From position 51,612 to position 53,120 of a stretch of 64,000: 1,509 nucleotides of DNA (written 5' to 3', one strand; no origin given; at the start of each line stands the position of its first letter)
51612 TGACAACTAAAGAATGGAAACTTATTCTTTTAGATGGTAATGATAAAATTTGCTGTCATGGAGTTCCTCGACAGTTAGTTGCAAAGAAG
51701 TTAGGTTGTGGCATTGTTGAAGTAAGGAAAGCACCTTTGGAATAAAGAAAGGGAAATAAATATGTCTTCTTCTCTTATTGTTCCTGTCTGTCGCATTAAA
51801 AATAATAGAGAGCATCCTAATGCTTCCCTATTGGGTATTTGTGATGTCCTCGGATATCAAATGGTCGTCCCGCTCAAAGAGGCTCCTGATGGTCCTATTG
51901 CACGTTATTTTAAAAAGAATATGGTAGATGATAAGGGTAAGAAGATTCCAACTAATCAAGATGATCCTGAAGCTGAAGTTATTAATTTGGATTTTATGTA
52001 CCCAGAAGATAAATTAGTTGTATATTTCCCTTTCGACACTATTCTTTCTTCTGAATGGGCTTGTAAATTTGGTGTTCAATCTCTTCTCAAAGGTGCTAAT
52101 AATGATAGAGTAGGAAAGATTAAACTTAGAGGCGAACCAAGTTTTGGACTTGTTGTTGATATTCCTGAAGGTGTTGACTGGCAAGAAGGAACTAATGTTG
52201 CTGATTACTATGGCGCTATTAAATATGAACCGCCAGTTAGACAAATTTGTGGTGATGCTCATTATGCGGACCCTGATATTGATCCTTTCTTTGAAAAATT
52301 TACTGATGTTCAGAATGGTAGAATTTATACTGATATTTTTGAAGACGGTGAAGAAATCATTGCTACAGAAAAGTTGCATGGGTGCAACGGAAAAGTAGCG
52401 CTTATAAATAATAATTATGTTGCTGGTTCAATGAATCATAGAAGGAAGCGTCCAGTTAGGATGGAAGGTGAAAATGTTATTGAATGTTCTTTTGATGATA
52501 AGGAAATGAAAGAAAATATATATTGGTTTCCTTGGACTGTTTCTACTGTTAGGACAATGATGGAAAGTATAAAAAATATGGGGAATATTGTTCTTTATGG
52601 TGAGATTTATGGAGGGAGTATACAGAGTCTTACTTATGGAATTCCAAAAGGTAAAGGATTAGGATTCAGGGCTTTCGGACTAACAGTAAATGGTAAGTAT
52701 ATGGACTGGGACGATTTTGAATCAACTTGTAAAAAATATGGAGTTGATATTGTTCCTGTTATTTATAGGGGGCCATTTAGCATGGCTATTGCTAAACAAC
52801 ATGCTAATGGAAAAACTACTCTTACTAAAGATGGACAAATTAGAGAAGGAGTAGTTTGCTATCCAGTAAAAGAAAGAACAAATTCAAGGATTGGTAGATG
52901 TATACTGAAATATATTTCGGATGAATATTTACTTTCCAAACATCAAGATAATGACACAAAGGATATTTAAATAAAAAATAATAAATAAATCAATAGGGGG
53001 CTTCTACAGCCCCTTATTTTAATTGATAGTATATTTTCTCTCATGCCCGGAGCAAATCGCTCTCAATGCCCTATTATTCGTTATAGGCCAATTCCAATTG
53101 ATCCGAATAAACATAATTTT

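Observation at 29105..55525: The same 9-mer reads Met-Pro-Gly: stop-start overlaps, mini-ORFs coupled to downstream genes, and one full-length gene start on it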

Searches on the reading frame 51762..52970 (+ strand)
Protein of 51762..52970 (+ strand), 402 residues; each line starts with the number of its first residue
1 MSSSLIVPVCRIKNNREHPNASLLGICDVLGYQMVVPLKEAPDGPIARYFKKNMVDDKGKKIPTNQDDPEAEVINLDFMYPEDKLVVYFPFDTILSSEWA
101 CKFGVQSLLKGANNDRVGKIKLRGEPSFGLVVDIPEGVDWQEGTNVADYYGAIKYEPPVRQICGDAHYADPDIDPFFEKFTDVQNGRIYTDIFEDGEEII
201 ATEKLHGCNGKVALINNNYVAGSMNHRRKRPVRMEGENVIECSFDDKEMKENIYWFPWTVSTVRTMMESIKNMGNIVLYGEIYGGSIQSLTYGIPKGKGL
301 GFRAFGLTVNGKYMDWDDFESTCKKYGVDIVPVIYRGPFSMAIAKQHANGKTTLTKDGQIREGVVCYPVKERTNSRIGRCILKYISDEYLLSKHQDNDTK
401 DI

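Call 11: search_protein_families(library=pfam, proteins=[window:51762-52970:+], max_evalue=0.01)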
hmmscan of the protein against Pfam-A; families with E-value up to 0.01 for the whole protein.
window:51762-52970:+ (402 aa): 2 families
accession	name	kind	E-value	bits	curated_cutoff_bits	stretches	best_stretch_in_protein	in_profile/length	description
PF09414.15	RNA_ligase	-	1.2e-25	91.1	27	1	197-385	1-171/171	RNA ligase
PF21189.3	PHA02142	-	0.009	16.9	27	0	80-132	36-90/92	PHA02142 OB-fold domain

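Call 12: search_dna_similar(query=window:51762-52970:+, collection=phages, mode=protein, max_rows=15)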
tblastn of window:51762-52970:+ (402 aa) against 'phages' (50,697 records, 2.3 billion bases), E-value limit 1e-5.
Records with a match: 40; places in all: 40; records where one place covers at least 80% of the query: 20.
Best place of each record, by identity: <60% 40.
By first word of the organism name: Pseudomonas 20; uncultured 6; Brevundimonas 5; Caulobacter 4; Caudoviricetes 2; Synechococcus 1; Limnohabitans 1; Tunturiibacter 1.
By host as written in the record: - 10; Pseudomonas syringae pv. porri LMG 28495 8; Brevundimonas pondensis LVF1 4; Caulobacter crescentus 2; Caulobacter vibrioides CB15 2; Pseudomonas syringae pv. actinidiae 2; Pseudomonas syringae pv. Tomato 99TK 2; Pseudomonas putida PpG1 2; and 8 more.
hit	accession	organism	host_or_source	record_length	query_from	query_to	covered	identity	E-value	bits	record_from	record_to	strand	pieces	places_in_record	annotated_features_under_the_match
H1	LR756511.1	uncultured phage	metagenomic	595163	3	389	96%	27.6%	5e-21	101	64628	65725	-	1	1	record has no annotation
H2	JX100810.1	Caulobacter phage CcrColossus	Caulobacter crescentus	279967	3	393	97%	26.8%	2e-23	108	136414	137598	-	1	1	putative RNA ligase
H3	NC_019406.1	Caulobacter phage CcrColossus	Caulobacter crescentus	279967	3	393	97%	26.8%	2e-23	108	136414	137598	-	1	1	RNA ligase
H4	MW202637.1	Caudoviricetes sp.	Manatee Spring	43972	3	390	97%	26.3%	2e-13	78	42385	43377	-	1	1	RNA ligase | ttudgA-like protein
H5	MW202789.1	Caudoviricetes sp.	Manatee Spring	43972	3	390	97%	26.3%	2e-13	78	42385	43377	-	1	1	RNA ligase | ttudgA-like protein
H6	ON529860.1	Brevundimonas phage vB_BpoS-Papperlapapp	Brevundimonas pondensis LVF1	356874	3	393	97%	25.6%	1e-19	97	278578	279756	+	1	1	RNA ligase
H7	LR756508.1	uncultured phage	metagenomic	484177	3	391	97%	25.5%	1e-19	97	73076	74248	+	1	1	record has no annotation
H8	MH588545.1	Caulobacter phage CcrPW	Caulobacter vibrioides CB15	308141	3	393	97%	25.2%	7e-24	110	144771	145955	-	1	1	hypothetical protein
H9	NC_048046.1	Caulobacter phage CcrPW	Caulobacter vibrioides CB15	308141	3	393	97%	25.2%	7e-24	110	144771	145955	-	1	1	RNA ligase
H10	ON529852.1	Brevundimonas phage vB_BpoS-Kabachok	Brevundimonas pondensis LVF1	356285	3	393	97%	24.7%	5e-17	89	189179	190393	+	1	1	RNA ligase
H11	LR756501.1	uncultured phage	metagenomic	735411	6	391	96%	24.3%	1e-8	63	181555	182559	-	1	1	record has no annotation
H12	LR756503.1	uncultured phage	metagenomic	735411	6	391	96%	24.3%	1e-8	63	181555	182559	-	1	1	record has no annotation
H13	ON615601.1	Synechococcus phage BUCT-ZZ01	Synechococcus elongatus PCC 7942 = ...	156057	1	398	99%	23.3%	6e-6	54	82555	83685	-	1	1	hypothetical protein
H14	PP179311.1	Pseudomonas phage Pyxpy02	Pseudomonas syringae 19B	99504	73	400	82%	26.6%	2e-8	63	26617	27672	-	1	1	RNA ligase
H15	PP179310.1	Pseudomonas phage Pyxpy01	Pseudomonas syringae P1.01.01B03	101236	73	400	82%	26.6%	2e-8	63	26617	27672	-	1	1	RNA ligase | hypothetical protein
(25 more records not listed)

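Call 14: find_encoding_contigs(protein=window:51762-52970:+, flank=10000, max_places=6)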
Protein window:51762-52970:+ (402 aa): 5 contigs read that carry it; 3 places shown.
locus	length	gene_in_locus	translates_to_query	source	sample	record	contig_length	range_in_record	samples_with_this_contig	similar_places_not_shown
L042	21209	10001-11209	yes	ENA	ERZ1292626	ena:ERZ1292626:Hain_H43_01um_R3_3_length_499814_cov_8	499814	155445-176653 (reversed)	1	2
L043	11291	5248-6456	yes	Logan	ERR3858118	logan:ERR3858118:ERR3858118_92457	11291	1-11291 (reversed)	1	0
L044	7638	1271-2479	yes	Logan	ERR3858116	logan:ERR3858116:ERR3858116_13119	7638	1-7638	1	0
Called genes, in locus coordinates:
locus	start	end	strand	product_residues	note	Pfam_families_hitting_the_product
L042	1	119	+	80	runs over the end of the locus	-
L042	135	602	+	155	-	-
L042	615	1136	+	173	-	-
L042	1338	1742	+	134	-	-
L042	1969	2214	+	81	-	-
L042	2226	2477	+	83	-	-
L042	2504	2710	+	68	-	-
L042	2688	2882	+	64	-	-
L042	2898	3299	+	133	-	-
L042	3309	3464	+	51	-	-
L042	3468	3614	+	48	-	-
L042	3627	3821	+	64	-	-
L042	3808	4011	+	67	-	-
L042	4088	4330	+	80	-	-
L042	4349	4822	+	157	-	-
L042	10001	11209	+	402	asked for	PF09414:RNA_ligase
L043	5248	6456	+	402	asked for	PF09414:RNA_ligase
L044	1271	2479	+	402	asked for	PF09414:RNA_ligase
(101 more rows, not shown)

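Call 16: find_related_loci(query=window:51762-52970:+, collection=viral_contigs, flank=10000)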
Query window:51762-52970:+ (402 aa) in viral_contigs; peptide patterns used: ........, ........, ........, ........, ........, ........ (x = any residue, [..] = any of these).
1 stretches matched a pattern, but none encodes a relative of the query by tblastn (E <= 1e-3).

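Call 17: find_homologous_proteins(query=window:51762-52970:+, max_evalue=1e-10)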
Query window:51762-52970:+ (402 aa): 1149 proteins with E <= 1e-10 among 3173 candidates; the best 120 are listed.
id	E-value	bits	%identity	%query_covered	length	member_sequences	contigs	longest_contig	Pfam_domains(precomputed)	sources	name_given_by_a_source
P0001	9.9e-280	945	100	100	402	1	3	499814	PF09414.16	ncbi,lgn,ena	ncbi:MAG: RNA ligase family protein [Nanoarchaeota archaeon]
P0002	2.4e-159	549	59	100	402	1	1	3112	PF09414.16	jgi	jgi:RNA ligase (TIGR02306 family)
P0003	4.9e-157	541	58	100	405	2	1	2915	PF09414.16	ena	-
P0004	1.0e-155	537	58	100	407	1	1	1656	PF09414.16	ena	-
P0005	3.9e-155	535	57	100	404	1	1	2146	PF09414.16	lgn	-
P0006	4.8e-153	528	56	100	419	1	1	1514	PF09414.16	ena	-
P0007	6.6e-150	518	56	100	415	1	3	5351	PF09414.16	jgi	jgi:RNA ligase (TIGR02306 family)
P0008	1.0e-149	517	54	100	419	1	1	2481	PF09414.16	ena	-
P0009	3.4e-148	512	61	57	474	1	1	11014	PF09414.16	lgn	-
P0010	1.3e-146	507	57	100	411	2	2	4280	PF09414.16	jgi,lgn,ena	-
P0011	4.4e-146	505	54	100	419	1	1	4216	PF09414.16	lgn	-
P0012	1.3e-145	503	57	100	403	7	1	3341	PF09414.16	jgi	-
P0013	2.7e-144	499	55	100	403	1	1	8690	PF09414.16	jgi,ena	jgi:RNA ligase (TIGR02306 family)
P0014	1.2e-142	494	56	100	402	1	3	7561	PF09414.16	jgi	jgi:RNA ligase (TIGR02306 family)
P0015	4.0e-139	482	54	100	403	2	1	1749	PF09414.16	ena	-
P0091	2.5e-107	377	45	100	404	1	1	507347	PF09414.16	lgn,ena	-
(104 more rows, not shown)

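Call 20: find_encoding_contigs(protein=P0009, flank=10000, max_places=3)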
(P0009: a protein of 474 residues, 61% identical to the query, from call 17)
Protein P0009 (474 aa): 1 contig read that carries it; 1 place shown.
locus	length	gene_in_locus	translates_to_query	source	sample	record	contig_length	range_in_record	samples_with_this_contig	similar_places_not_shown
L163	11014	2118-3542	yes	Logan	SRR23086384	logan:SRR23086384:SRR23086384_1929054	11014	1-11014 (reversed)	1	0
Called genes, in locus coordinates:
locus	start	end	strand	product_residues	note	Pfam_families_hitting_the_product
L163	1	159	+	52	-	?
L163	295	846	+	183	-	-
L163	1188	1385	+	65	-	-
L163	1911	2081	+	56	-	-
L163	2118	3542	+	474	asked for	PF09414:RNA_ligase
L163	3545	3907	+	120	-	-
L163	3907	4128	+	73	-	-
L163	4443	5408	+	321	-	-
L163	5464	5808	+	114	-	PF01844:HNH, PF14279:HNH_5 (weak)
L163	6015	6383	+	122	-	-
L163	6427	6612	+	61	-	-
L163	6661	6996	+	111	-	-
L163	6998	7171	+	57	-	-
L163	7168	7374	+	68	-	-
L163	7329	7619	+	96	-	-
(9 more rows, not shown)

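Call 21: find_encoding_contigs(protein=P0091, flank=10000, max_places=3)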
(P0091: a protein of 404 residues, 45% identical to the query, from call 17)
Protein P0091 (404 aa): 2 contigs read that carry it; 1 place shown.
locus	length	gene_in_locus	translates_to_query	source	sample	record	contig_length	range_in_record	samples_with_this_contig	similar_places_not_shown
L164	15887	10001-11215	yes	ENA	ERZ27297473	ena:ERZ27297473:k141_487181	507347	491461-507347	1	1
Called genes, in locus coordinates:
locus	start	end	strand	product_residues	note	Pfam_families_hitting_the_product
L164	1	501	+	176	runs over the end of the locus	PF01844:HNH, PF13395:HNH_4 (weak), PF14279:HNH_5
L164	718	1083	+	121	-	-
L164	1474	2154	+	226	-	-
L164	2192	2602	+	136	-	PF13391:HNH_2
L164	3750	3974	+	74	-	-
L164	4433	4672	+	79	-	-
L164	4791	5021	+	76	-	-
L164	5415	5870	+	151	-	PF05014:Nuc_deoxyrib_tr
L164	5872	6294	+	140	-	-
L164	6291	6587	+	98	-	-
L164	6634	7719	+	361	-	PF00145:DNA_methylase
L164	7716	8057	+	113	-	-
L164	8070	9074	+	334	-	PF00145:DNA_methylase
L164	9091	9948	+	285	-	PF09982:LpxR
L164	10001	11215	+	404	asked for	PF09414:RNA_ligase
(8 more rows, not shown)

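Call 69: find_encoding_contigs(protein=P0002, flank=10000, max_places=2)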
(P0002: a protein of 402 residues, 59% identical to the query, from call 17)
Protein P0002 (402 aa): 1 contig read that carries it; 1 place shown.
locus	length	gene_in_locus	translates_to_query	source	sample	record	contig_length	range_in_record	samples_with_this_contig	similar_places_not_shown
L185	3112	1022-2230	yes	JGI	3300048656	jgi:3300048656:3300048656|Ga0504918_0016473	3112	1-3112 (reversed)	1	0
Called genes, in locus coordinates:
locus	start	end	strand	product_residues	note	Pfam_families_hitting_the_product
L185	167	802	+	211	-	PF07460:NUMOD3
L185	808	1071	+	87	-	-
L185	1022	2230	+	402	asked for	PF09414:RNA_ligase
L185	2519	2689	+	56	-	-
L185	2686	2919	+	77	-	-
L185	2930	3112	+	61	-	?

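Call 70: find_encoding_contigs(protein=P0014, flank=10000, max_places=2)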
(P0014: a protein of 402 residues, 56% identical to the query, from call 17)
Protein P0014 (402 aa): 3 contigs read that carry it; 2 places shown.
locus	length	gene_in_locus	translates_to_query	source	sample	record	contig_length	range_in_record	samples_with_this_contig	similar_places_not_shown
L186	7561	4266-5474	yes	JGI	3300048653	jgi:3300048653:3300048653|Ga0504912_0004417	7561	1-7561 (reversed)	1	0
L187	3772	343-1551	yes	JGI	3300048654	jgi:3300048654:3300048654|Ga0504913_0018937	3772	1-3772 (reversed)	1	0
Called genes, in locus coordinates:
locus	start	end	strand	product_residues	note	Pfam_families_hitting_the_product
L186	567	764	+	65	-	PF20600:ExoX-like_C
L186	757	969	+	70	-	-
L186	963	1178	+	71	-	-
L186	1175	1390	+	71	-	-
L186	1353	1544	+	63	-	-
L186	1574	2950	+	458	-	-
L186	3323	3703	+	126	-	-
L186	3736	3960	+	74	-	-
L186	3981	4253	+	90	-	-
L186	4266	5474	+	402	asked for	PF09414:RNA_ligase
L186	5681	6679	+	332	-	-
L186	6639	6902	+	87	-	-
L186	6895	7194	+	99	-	-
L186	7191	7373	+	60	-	-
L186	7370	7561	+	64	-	?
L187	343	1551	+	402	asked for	PF09414:RNA_ligase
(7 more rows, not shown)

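Call 71: find_encoding_contigs(protein=P0013, flank=10000, max_places=2)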
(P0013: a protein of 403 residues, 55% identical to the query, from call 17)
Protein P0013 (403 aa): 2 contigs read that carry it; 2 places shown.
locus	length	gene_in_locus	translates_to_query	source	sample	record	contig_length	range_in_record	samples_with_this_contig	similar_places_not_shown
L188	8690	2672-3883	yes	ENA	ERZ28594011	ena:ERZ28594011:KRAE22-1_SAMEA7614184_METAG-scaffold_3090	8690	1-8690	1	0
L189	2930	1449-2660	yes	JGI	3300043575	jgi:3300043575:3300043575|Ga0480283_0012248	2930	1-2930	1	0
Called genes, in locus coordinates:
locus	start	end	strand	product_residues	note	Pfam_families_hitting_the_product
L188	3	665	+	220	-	?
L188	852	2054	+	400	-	-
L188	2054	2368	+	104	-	-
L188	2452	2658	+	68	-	-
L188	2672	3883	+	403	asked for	PF09414:RNA_ligase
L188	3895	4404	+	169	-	-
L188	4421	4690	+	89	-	-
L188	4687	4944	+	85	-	-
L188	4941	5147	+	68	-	-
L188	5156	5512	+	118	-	-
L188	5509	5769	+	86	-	-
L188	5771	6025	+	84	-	-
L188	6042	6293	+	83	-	-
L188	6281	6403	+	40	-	-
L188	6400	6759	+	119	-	-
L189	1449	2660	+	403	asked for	PF09414:RNA_ligase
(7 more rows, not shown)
